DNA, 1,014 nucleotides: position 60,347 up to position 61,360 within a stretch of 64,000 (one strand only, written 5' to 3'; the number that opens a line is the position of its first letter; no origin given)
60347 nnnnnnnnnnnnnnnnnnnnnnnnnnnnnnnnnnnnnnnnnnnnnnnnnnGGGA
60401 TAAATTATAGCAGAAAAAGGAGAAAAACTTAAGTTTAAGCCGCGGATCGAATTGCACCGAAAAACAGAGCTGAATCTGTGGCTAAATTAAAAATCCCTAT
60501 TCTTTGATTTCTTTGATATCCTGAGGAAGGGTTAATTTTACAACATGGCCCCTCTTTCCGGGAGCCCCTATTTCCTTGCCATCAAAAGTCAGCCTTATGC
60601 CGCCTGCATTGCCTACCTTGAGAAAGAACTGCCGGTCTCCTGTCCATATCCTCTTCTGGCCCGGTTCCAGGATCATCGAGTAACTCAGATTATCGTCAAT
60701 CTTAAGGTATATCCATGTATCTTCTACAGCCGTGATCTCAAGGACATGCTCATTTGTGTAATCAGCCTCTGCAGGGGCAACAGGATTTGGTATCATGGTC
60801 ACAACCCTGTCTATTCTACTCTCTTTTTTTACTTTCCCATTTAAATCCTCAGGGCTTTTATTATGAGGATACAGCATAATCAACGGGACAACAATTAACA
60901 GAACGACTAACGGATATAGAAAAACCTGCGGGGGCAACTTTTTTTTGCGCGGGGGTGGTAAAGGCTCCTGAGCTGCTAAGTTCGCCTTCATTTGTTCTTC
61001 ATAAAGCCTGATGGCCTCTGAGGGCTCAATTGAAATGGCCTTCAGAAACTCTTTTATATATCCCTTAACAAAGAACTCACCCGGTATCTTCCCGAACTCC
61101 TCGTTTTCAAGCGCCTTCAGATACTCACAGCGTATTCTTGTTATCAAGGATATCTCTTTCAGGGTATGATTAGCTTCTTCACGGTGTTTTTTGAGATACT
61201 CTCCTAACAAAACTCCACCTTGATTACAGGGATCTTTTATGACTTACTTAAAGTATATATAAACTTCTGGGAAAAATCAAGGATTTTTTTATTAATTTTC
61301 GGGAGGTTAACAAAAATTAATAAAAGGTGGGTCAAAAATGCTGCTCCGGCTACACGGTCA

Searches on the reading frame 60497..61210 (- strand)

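Call 48: search_protein_families(library=pfam, proteins=[window:60497-61210:-], max_evalue=0.000001)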
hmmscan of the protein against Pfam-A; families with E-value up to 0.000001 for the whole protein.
window:60497-61210:- (237 aa): 2 families
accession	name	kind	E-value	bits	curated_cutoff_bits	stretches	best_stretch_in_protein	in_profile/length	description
PF13413.12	HTH_25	-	3.4e-14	52.8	24.6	1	5-65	1-61/62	Helix-turn-helix domain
PF13464.11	RodZ_C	-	1.5e-13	50.9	23.9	1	158-227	1-72/72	RodZ C-terminal domain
